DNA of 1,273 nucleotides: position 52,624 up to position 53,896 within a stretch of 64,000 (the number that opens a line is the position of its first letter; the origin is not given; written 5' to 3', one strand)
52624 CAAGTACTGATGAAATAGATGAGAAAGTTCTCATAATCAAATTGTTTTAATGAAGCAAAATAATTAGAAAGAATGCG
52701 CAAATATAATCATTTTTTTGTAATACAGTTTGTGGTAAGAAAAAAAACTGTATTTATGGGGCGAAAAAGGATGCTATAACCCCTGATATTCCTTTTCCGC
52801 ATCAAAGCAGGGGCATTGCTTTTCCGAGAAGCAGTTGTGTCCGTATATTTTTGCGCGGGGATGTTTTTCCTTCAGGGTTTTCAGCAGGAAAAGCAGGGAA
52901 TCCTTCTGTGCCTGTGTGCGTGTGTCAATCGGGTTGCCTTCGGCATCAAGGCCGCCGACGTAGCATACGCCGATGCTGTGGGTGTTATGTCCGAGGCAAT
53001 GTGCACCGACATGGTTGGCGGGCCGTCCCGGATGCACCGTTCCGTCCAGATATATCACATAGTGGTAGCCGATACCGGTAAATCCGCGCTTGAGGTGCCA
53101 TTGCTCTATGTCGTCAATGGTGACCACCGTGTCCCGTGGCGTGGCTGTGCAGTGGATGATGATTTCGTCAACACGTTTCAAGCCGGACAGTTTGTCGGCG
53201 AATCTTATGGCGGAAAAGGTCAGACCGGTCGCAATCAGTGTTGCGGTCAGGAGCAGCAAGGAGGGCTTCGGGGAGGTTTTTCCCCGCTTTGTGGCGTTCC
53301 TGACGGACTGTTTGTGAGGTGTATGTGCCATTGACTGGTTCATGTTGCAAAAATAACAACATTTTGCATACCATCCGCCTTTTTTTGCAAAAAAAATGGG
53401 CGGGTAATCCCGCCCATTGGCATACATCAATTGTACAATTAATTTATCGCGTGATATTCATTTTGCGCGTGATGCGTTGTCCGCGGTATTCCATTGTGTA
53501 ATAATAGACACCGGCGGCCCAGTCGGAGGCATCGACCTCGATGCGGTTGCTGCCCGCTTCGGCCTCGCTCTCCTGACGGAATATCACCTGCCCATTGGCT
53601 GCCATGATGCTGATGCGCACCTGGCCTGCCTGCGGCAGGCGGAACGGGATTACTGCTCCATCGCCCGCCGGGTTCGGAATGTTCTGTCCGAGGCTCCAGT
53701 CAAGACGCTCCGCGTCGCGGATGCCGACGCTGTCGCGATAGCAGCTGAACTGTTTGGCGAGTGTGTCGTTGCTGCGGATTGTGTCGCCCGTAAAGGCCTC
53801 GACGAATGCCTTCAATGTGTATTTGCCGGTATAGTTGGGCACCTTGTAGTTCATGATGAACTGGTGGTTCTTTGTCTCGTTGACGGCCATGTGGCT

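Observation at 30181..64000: Array of five giant, co-oriented paralogous T9SS cargo genes sharing a modular core of unknown function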

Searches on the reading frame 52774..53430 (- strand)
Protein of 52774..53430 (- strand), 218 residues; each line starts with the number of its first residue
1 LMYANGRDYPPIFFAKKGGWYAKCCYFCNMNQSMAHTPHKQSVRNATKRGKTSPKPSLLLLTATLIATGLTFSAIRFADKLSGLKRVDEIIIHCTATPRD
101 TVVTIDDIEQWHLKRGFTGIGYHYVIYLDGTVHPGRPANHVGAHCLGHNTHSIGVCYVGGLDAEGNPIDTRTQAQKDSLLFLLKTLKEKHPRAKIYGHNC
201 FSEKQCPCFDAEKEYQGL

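Call 56: search_protein_families(library=pfam, proteins=[window:52774-53430:-], max_evalue=0.1)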
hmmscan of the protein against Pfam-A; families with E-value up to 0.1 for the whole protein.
window:52774-53430:- (218 aa): 1 family
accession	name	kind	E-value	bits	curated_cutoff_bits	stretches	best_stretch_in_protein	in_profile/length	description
PF01510.30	Amidase_2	-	8.2e-16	59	26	1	85-207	3-129/131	N-acetylmuramoyl-L-alanine amidase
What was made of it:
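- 52774..53430 (-): Amidase_2 (N-acetylmuramoyl-L-alanine amidase-like) ORF between D and C. call 56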

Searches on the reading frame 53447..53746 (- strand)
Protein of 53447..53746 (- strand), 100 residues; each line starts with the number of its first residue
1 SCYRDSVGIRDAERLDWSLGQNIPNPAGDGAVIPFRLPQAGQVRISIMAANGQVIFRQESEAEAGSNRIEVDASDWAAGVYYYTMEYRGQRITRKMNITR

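Call 88: search_protein_families(library=ncbifam, proteins=[window:53447-53746:-], max_evalue=0.001)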
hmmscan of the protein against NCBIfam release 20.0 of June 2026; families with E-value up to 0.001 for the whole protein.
window:53447-53746:- (100 aa): 3 families
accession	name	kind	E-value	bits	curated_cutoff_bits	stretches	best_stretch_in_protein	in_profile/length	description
NF052323.1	T9SSA_dep_M6i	equivalog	8.1e-11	40.6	600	1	21-86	959-1025/1043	T9SS-dependent M6-like inactivated metalloprotease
TIGR04183.1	Por_Secre_tail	domain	8.7e-10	38.4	23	1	24-96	3-69/72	T9SS type A sorting domain-containing protein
NF038113.1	T9SSA_dep_M36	equivalog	1e-05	23.9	885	1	22-96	795-866/869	T9SS-dependent M36 family metallopeptidase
